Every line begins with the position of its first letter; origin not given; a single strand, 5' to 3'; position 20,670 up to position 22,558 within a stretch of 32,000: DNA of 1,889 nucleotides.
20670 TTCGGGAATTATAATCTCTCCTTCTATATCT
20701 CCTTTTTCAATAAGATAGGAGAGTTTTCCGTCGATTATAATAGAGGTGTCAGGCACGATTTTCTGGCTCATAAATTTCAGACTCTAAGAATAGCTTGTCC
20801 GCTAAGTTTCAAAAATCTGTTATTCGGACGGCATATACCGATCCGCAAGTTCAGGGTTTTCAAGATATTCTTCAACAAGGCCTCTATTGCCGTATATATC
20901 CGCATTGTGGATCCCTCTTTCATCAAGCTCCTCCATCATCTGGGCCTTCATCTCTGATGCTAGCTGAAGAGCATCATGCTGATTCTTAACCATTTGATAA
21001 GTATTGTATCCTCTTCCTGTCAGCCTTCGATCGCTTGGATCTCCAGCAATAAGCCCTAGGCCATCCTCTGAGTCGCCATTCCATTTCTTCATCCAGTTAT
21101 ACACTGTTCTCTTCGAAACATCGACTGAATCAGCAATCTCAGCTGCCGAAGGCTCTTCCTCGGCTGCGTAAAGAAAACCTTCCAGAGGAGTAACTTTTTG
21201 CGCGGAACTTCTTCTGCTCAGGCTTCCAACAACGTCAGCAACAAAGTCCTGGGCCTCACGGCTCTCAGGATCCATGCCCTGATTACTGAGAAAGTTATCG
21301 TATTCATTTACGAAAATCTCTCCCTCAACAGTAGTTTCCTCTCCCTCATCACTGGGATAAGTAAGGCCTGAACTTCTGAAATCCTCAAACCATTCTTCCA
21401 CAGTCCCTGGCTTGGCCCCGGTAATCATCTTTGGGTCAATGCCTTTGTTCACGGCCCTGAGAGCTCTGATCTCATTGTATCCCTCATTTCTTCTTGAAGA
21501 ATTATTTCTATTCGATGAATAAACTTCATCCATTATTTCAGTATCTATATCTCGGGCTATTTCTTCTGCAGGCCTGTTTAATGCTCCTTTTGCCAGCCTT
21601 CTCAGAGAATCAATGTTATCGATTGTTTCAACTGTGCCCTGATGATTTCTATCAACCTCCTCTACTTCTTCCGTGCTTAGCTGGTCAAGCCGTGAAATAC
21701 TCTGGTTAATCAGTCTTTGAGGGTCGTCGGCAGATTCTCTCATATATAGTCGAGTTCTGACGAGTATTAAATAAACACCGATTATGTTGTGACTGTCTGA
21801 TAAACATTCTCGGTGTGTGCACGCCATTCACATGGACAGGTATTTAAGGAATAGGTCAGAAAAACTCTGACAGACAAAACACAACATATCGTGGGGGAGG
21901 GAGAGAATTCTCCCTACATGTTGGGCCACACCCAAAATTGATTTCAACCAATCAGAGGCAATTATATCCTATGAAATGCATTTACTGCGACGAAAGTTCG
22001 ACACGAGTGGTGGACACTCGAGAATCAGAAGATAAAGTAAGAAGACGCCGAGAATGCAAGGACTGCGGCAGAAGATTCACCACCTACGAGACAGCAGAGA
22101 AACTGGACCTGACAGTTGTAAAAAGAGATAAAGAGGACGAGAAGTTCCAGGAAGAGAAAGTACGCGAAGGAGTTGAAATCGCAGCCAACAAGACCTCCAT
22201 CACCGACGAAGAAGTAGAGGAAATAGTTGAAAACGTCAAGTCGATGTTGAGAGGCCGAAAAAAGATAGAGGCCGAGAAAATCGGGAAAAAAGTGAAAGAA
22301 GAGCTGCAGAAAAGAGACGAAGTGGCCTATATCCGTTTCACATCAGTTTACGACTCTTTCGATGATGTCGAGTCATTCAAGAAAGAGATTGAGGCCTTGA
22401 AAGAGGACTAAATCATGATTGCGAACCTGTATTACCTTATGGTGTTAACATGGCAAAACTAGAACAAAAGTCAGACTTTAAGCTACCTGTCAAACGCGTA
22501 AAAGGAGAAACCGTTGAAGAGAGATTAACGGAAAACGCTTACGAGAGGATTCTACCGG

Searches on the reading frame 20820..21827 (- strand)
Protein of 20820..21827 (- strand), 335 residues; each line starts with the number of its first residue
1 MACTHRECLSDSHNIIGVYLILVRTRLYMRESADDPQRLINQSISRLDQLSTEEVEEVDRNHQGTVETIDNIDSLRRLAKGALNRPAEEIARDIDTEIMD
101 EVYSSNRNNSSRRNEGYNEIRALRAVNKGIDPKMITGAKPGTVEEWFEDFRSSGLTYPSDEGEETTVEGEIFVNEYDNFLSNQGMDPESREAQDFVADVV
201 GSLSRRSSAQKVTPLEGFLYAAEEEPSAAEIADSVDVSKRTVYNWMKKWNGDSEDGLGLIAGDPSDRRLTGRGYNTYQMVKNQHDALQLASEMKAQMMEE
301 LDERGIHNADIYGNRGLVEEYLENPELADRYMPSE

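Call 15: search_protein_families(library=pfam, proteins=[window:20820-21827:-], max_evalue=0.01)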
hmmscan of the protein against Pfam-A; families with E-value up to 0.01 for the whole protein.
window:20820-21827:- (335 aa): 6 families
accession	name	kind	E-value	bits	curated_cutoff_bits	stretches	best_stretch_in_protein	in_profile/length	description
PF13384.12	HTH_23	-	1.4e-07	31.6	24.6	1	227-257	19-49/50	Homeodomain-like domain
PF13551.12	HTH_29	-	1.9e-06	28.3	28.1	1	221-269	8-58/64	Winged helix-turn helix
PF13518.12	HTH_28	-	4.1e-05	24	25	1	220-257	8-44/52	Helix-turn-helix domain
PF06056.18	Terminase_5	-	0.0017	18.7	20.3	1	228-257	16-45/58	Putative ATPase subunit of terminase (gpP-like)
PF08279.18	HTH_11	-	0.0027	18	25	1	219-247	9-37/55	HTH domain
PF13309.12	HTH_22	-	0.0054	17.2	29.6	0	227-245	43-61/63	HTH domain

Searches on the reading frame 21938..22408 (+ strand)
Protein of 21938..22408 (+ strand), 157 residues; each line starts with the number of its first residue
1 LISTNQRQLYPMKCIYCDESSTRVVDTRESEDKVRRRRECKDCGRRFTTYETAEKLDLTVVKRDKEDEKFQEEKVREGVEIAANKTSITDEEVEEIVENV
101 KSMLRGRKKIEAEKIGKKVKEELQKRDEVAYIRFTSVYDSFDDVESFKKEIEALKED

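Call 15: search_protein_families(library=pfam, proteins=[window:21938-22408:+], max_evalue=0.01)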
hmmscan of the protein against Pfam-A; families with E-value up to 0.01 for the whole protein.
window:21938-22408:+ (157 aa): 3 families
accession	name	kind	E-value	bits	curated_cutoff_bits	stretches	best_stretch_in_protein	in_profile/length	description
PF22811.2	Zn_ribbon_NrdR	-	1.7e-16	60.3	27.2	1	12-51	1-42/42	Transcriptional repressor NrdR-like, N-terminal domain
PF03477.21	ATP-cone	-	1.3e-13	51.7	25.8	1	59-143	2-87/88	ATP cone domain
PF23137.1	HVO_0758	-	0.006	16.8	27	0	12-48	21-53/55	HVO_0758 mu-protein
